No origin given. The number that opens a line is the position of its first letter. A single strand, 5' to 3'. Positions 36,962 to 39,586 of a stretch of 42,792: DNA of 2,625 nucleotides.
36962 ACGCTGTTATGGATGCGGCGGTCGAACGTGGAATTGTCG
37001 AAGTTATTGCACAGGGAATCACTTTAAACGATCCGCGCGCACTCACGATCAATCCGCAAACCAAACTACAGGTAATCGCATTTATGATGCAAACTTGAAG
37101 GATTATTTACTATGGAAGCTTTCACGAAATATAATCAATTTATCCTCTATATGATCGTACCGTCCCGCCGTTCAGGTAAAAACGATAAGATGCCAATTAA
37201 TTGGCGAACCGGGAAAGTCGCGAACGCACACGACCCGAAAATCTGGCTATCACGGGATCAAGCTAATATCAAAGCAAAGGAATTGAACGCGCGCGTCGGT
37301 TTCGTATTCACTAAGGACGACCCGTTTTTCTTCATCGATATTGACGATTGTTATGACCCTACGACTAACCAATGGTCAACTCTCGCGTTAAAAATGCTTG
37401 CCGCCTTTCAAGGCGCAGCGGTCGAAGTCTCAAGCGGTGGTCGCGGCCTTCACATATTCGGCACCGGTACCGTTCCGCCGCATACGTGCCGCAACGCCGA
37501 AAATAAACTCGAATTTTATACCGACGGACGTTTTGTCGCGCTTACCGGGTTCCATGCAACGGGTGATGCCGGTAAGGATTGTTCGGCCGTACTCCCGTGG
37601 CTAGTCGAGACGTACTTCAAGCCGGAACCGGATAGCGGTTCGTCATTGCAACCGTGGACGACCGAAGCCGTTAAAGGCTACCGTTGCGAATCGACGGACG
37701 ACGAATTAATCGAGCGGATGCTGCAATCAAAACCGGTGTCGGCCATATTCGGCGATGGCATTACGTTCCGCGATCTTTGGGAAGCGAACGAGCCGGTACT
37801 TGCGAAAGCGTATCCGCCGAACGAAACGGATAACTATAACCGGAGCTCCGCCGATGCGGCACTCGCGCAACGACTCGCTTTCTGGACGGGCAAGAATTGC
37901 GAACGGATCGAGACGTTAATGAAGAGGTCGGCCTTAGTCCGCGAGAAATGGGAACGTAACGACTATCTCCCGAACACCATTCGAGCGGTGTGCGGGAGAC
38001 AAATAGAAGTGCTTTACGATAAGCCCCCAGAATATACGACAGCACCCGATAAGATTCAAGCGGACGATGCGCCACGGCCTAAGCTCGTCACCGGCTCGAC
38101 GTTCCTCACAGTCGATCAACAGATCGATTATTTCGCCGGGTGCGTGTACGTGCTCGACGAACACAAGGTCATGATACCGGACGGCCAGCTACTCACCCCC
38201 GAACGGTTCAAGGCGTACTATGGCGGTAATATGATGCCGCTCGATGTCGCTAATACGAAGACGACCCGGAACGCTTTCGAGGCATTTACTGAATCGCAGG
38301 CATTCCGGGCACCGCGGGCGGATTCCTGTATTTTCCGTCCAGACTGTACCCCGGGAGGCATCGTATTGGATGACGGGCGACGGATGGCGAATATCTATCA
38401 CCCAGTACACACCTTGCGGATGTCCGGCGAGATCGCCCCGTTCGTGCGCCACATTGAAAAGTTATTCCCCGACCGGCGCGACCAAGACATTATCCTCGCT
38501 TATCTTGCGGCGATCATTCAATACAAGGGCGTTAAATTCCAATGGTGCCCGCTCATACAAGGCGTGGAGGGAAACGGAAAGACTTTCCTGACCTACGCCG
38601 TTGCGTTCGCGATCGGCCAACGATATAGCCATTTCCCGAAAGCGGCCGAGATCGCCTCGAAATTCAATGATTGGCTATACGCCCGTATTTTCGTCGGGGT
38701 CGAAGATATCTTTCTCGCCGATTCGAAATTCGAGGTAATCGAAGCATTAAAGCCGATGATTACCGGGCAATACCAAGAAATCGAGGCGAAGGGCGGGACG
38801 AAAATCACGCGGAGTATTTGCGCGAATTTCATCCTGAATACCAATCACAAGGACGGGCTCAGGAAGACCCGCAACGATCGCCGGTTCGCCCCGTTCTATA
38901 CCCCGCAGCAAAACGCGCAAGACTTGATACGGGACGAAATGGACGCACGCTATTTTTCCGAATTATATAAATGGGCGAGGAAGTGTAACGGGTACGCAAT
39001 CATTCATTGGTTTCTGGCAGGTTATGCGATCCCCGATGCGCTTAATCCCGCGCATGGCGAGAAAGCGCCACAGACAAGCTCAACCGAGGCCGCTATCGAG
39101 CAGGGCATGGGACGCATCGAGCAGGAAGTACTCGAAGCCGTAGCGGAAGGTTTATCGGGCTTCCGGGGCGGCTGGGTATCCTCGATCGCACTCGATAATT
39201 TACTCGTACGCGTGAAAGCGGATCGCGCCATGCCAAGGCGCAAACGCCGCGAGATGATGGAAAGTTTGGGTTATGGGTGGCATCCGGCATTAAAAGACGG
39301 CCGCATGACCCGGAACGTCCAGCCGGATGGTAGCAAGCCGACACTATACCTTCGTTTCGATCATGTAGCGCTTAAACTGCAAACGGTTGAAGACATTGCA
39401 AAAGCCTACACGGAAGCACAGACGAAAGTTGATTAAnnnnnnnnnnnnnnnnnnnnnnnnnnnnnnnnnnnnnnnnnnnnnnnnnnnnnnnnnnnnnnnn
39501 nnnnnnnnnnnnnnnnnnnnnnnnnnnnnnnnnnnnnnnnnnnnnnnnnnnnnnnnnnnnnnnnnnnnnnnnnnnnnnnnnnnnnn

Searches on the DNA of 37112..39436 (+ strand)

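Call 57: search_dna_similar(query=L023:13183-13592:+, collection=phages, mode=distant, max_rows=60)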
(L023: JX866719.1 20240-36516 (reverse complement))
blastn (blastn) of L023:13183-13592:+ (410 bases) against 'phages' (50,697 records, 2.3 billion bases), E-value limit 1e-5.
Records with a match: 71; places in all: 160; records where one place covers at least 80% of the query: 46.
Best place of each record, by identity: >=99% 3; 95-99% 6; 90-95% 15; 80-90% 31; 60-80% 16.
By first word of the organism name: Klebsiella 65; Escherichia 3; Pectobacterium 2; Acinetobacter 1.
By host as written in the record: Klebsiella pneumoniae 39; - 7; Klebsiella pneumonaie 3; Klebsiella pneumoniae JDM777 2; Escherichia sp. 2; Klebsiella pneumoniae B5055 2; Klebsiella pneumoniae 0915 2; Klebsiella pneumoniae 1119 2; and 10 more.
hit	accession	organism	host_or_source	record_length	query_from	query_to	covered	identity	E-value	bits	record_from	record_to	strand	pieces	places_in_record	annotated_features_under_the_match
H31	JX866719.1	Klebsiella phage JD001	Klebsiella pneumoniae JDM777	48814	1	410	100%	100.0%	0e+0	740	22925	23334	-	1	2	none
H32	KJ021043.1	Klebsiella phage Kpn112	Klebsiella pneumoniae ATCC 10031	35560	1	410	100%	100.0%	0e+0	740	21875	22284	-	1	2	record has no annotation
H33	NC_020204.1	Klebsiella phage JD001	Klebsiella pneumoniae JDM777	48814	1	410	100%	100.0%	0e+0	740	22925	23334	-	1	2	none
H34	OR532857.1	Klebsiella phage RCIP0063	Klebsiella pneumoniae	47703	1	406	99%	95.6%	0e+0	652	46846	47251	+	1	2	none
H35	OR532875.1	Klebsiella phage RCIP0081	Klebsiella pneumoniae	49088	2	410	100%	94.1%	5e-177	625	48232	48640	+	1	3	none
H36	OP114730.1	Klebsiella phage SBP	Klebsiella pneumoniae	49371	2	406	99%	94.8%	4e-179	633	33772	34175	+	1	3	hypothetical protein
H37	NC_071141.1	Klebsiella phage SBP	Klebsiella pneumoniae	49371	2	406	99%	94.8%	4e-179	633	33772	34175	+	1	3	hypothetical protein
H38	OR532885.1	Klebsiella phage RCIP0091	Klebsiella pneumoniae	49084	1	404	99%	94.6%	4e-178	628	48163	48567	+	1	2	none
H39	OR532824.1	Klebsiella phage RCIP0030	Klebsiella pneumoniae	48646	1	404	99%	94.1%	2e-175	619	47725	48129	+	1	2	none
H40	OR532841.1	Klebsiella phage RCIP0047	Klebsiella pneumoniae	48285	1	404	99%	93.8%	3e-173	613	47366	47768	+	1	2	none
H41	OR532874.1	Klebsiella phage RCIP0080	Klebsiella pneumoniae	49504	1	406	99%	92.6%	9e-168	594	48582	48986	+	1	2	none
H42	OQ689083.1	Klebsiella phage vB_KpnM_SCNJ1-Y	Klebsiella pneumonaie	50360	1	406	99%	92.1%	5e-165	585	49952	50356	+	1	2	none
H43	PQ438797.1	Klebsiella phage HHU1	Klebsiella pneumoniae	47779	1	384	94%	91.2%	9e-149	531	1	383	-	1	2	none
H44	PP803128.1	Klebsiella phage vB_Kpn_HF1013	Klebsiella pneumoniae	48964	1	394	96%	87.8%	4e-134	482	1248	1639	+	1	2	hypothetical protein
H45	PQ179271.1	Klebsiella phage PCCM_KpPS2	Klebsiella pneumoniae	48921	1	394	96%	87.6%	2e-132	478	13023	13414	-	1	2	none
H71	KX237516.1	Klebsiella phage vB_KpnM_KpV52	Klebsiella pneumoniae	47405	51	351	73%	92.7%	4e-121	439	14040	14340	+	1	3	promoter (x2)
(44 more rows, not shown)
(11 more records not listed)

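Call 58: get_annotated_region(hit=H71, flank=3000)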
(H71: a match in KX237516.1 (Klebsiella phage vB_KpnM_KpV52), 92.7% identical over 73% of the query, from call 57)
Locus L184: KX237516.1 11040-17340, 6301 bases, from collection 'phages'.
description: Klebsiella phage vB_KpnM_KpV52, complete genome.
organism: Klebsiella phage vB_KpnM_KpV52 (NCBI taxid 1912321)
taxonomy: Viruses; Duplodnaviria; Heunggongvirae; Uroviricota; Caudoviricetes; Jedunavirus; Jedunavirus KpV80
host: Klebsiella pneumoniae; source: sewage; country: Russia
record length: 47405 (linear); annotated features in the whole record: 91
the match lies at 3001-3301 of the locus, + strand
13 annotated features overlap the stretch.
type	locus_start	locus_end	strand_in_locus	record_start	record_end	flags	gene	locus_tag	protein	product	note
CDS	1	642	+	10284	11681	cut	-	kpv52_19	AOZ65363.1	hypothetical protein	-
CDS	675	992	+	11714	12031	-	-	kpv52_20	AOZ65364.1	hypothetical protein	-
CDS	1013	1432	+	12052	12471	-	-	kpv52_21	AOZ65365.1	hypothetical protein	-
CDS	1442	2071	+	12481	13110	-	-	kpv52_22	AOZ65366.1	hypothetical protein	-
CDS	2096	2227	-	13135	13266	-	-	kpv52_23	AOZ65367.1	hypothetical protein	-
CDS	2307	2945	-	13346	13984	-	-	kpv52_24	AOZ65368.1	hypothetical protein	-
regulatory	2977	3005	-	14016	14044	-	-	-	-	promoter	-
regulatory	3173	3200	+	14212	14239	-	-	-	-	promoter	-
CDS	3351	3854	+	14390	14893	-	-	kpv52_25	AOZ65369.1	hypothetical protein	-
CDS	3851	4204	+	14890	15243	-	-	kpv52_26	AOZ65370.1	hypothetical protein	-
CDS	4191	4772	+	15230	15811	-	-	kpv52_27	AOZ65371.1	hypothetical protein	-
CDS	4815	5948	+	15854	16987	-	-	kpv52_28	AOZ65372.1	hypothetical protein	-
CDS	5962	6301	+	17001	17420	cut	-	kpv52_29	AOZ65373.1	hypothetical protein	-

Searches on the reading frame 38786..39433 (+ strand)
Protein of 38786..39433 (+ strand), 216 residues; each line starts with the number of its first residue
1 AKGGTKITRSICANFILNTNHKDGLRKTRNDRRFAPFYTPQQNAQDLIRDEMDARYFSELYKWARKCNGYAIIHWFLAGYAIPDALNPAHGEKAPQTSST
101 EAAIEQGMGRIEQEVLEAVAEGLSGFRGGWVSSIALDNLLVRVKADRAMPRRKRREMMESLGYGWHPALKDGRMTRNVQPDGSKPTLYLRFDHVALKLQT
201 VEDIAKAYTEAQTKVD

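Call 97: find_homologous_proteins(query=window:38786-39433:+, max_evalue=0.00001)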
Query window:38786-39433:+ (216 aa): 16 proteins with E <= 0.00001 among 149 candidates.
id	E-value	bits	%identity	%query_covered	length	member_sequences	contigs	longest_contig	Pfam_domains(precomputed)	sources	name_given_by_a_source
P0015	1.6e-66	242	55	98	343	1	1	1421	PF19263.6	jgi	jgi:hypothetical protein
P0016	1.5e-64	236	50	98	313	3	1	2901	PF19263.6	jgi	jgi:hypothetical protein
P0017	1.7e-64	236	54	99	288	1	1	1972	PF19263.6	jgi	-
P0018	3.4e-63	231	53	98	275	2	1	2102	PF19263.6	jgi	jgi:hypothetical protein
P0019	2.0e-62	229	53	98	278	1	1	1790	PF19263.6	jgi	jgi:hypothetical protein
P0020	5.6e-59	218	50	100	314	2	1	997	PF19263.6,PF05272.18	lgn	-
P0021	1.6e-56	210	47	97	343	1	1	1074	PF19263.6,PF05272.18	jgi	jgi:hypothetical protein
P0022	4.4e-55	205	54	88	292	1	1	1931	PF19263.6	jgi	jgi:hypothetical protein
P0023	2.7e-53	199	48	98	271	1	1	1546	PF19263.6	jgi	jgi:hypothetical protein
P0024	4.1e-51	192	47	98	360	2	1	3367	PF19263.6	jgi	jgi:hypothetical protein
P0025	1.2e-48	184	46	98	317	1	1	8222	PF19263.6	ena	-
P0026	1.8e-47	180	52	88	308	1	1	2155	PF19263.6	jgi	-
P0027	4.9e-45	172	53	76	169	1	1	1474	-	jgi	jgi:hypothetical protein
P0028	8.0e-43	165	43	98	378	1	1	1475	-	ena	-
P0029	1.7e-42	164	55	65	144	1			-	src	-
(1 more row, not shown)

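Call 100: find_encoding_contigs(protein=P0025, flank=8000, max_places=1)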
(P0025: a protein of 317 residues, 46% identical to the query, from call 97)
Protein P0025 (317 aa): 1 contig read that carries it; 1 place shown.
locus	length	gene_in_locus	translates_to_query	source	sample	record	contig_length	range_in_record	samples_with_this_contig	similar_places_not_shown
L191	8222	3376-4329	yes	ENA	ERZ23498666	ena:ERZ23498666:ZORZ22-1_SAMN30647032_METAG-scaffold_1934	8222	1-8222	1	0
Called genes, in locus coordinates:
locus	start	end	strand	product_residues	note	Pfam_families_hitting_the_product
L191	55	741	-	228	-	-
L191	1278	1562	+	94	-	-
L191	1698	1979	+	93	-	-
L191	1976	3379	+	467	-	-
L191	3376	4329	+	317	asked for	PF19263:DUF5906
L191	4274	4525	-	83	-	PF00440:TetR_N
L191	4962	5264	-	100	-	-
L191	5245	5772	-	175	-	-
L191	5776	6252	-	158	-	PF18907:DUF5662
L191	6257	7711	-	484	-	PF04851:ResIII (weak), PF00271:Helicase_C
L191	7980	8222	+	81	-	?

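Call 101: find_encoding_contigs(protein=P0024, flank=4000, max_places=1)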
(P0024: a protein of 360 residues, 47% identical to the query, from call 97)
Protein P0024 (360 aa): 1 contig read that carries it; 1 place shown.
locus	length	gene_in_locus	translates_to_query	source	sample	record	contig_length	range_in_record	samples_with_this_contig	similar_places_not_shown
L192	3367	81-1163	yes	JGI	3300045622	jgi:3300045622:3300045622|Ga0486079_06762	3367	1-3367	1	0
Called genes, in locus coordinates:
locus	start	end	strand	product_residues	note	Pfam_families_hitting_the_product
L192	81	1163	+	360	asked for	PF19263:DUF5906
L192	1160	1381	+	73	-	-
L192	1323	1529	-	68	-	-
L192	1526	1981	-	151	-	-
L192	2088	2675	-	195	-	-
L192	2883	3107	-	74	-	PF26096:DUF8033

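Call 102: find_encoding_contigs(protein=P0016, flank=4000, max_places=1)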
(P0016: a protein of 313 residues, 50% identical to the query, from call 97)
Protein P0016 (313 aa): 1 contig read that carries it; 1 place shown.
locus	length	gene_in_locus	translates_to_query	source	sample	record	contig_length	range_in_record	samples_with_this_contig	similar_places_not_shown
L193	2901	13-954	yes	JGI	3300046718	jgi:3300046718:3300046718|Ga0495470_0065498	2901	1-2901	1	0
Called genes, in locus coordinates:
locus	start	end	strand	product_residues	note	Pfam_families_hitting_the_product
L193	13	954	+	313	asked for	PF19263:DUF5906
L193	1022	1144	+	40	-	-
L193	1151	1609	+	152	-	-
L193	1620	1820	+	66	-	-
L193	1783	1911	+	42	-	-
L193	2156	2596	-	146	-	-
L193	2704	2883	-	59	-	-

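Call 105: predict_structure(alignment_id=A5)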
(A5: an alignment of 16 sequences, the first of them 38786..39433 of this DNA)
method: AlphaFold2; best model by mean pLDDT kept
length: 216 residues; sequences in the alignment: 16
mean_pLDDT: 71.5   pTM: 0.53
mean pLDDT of the five models: 71.5, 70.7, 70.1, 69.5, 67.6
residues with pLDDT >= 90: 87; 70-90: 38; 50-70: 29; < 50: 62
segments of 3 or more residues with pLDDT < 50: 1-42, 86-88, 92-107
pLDDT, mean of each block of 10 residues (from residue 1): 31 35 42 38 59 73 74 66 52 45 54 90 94 96 87 91 94 93 95 94 95 78
secondary structure, 60 per line:
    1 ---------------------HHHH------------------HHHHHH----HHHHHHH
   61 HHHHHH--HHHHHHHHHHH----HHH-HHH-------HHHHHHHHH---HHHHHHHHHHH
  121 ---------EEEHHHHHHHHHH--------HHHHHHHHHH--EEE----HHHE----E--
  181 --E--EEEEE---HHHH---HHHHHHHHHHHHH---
elements in order: H22-25 H44-49 H54-66 H69-79 H98-106 H110-120 E130-132 H133-142 H151-160 E163-165 E186-190 H194-197 H201-213

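Call 107: fold_search(model_id=the predicted structure, library=pdb)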
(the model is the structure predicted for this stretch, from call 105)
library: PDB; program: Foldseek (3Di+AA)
matches with E <= 10: 51; with E <= 0.001: 0
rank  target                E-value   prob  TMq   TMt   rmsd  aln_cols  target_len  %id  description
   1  7jk6_A                5.1e-01  0.35  0.25  0.16  10.8       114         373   16  Structure of Drosophila ORC in the active conformation (released 2020-09-09)
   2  7bzg_A                1.1e+00  0.13  0.22  0.35  10.8       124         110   13  Structure of Bacillus subtilis HxlR, wild type in complex with formaldehyde and DNA (released 2021-02-03)
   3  7jk5_A                1.3e+00  0.20  0.24  0.15  10.8       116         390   16  Structure of Drosophila ORC bound to DNA (released 2020-09-09)
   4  7dg2_A                1.3e+00  0.13  0.22  0.21   7.0       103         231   12  Nse1-Nse3-Nse4 complex (released 2021-05-26)
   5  4xgc_A                1.4e+00  0.20  0.26  0.19  10.7       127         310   13  Crystal structure of the eukaryotic origin recognition complex (released 2015-04-01)
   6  3d3o_A                1.4e+00  0.03  0.12  0.13  11.4       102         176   17  Crystal structure of the effector domain of the putative transcriptional regulator IclR from Acinetobacter sp. ADP1 (released 2008-07-08)
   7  2zme_A                1.5e+00  0.12  0.25  0.25  13.9       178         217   12  Integrated structural and functional model of the human ESCRT-II complex (released 2008-11-04)
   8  3d3o_B                1.6e+00  0.03  0.11  0.11  11.6        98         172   15  Crystal structure of the effector domain of the putative transcriptional regulator IclR from Acinetobacter sp. ADP1 (released 2008-07-08)
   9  4asn_A                1.7e+00  0.18  0.24  0.46   5.2        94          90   14  TubR from Bacillus megaterium pBM400 (released 2012-10-03)
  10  7jpo_D                1.9e+00  0.14  0.25  0.15  11.5       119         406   11  ORC-O1AAA: Human Origin Recognition Complex (ORC) with dynamic/unresolved ORC2 WH (released 2020-09-02)
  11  1lnw_H                2.2e+00  0.05  0.18  0.25  14.0       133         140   14  CRYSTAL STRUCTURE OF THE MEXR REPRESSOR OF THE MEXAB-OPRM MULTIDRUG EFFLUX OPERON OF PSEUDOMONAS AERUGINOSA (released 2002-09-11)
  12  7jgr_B                2.3e+00  0.13  0.24  0.18  10.3       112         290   10  Structure of Drosophila ORC bound to DNA (84 bp) and Cdc6 (released 2020-09-09)
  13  7jk6_D                3.0e+00  0.09  0.22  0.12  11.7       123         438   12  Structure of Drosophila ORC in the active conformation (released 2020-09-09)
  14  6s2p                  3.6e+00  0.06  0.20  0.18   9.7       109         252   12  Structure of the NB-ARC domain from the Tomato immune receptor NRC1 (released 2019-07-03)
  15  5v8f_9                3.6e+00  0.04  0.22  0.14  16.5       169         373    9  Structural basis of MCM2-7 replicative helicase loading by ORC-Cdc6 and Cdt1 (released 2017-05-10)
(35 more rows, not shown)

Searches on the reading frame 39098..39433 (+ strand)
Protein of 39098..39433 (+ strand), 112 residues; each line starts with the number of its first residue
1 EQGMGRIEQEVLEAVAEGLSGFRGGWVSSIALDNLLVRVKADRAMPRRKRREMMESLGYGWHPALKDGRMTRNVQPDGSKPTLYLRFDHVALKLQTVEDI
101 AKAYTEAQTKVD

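Call 115: predict_structure(alignment_id=A6)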
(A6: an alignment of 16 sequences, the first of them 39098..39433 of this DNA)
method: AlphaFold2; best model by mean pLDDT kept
length: 112 residues; sequences in the alignment: 16
mean_pLDDT: 93.9   pTM: 0.86
mean pLDDT of the five models: 93.9, 93.6, 93.4, 93.0, 92.5
residues with pLDDT >= 90: 104; 70-90: 3; 50-70: 3; < 50: 2
segments of 3 or more residues with pLDDT < 50: none
pLDDT, mean of each block of 10 residues (from residue 1): 76 97 97 97 94 97 96 95 98 97 95 66
secondary structure, 60 per line:
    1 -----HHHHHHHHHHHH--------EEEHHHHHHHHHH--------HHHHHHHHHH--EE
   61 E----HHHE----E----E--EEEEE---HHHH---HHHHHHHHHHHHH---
elements in order: H6-17 E26-28 H29-38 H47-56 E59-61 E82-86 H90-93 H97-109

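Call 117: fold_search(model_id=the predicted structure, library=pdb)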
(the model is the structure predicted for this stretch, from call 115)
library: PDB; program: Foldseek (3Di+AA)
matches with E <= 10: 92; with E <= 0.001: 0
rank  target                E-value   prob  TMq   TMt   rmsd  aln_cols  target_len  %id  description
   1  7jk6_A                3.7e-01  0.35  0.37  0.14  10.1       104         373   14  Structure of Drosophila ORC in the active conformation (released 2020-09-09)
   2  5hvq_C                4.2e-01  0.28  0.34  0.20   5.3        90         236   10  Alternative model of the MAGE-G1 NSE-1 complex (released 2016-10-26)
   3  7dg2_A                5.1e-01  0.20  0.35  0.21   7.6       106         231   11  Nse1-Nse3-Nse4 complex (released 2021-05-26)
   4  4xgc_A                9.6e-01  0.21  0.37  0.16  10.1       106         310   14  Crystal structure of the eukaryotic origin recognition complex (released 2015-04-01)
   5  9gm7_C                1.2e+00  0.15  0.39  0.13   9.0       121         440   12  MukBEF in a nucleotide-bound state with open neck gate (monomer) (released 2025-03-26)
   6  2qby_B                1.5e+00  0.07  0.29  0.12  11.9       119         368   10  Crystal structure of a heterodimer of Cdc6/Orc1 initiators bound to origin DNA (from S. solfataricus) (released 2007-09-11)
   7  7q94_B                1.8e+00  0.08  0.30  0.16   6.5        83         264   10  Crystal Structure of Agrobacterium tumefaciens NADQ, DNA complex. (released 2022-11-09)
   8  1lnw_H                1.9e+00  0.10  0.34  0.29  11.6        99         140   19  CRYSTAL STRUCTURE OF THE MEXR REPRESSOR OF THE MEXAB-OPRM MULTIDRUG EFFLUX OPERON OF PSEUDOMONAS AERUGINOSA (released 2002-09-11)
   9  7q94_A                1.9e+00  0.06  0.28  0.15   6.9        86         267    9  Crystal Structure of Agrobacterium tumefaciens NADQ, DNA complex. (released 2022-11-09)
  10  7ctf_A                2.2e+00  0.12  0.38  0.40  10.1       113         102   13  Human origin recognition complex 1-5 State II (released 2021-01-06)
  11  4r1h_A                2.3e+00  0.10  0.34  0.34  10.4       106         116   18  GntR family transcriptional regulator from Listeria monocytogenes (released 2014-08-20)
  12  1lnw_A                2.5e+00  0.12  0.39  0.33  11.2       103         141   19  CRYSTAL STRUCTURE OF THE MEXR REPRESSOR OF THE MEXAB-OPRM MULTIDRUG EFFLUX OPERON OF PSEUDOMONAS AERUGINOSA (released 2002-09-11)
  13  3rtr_E                2.7e+00  0.15  0.36  0.14   4.1        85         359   10  A RING E3-substrate complex poised for ubiquitin-like protein transfer: structural insights into cullin-RING ligases (released 2011-07-20)
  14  7q91_D                2.8e+00  0.06  0.29  0.15   6.9        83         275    8  Crystal Structure of Agrobacterium tumefaciens NADQ, native form. (released 2022-11-09)
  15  7q91_A                3.0e+00  0.06  0.29  0.15   9.2       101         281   12  Crystal Structure of Agrobacterium tumefaciens NADQ, native form. (released 2022-11-09)
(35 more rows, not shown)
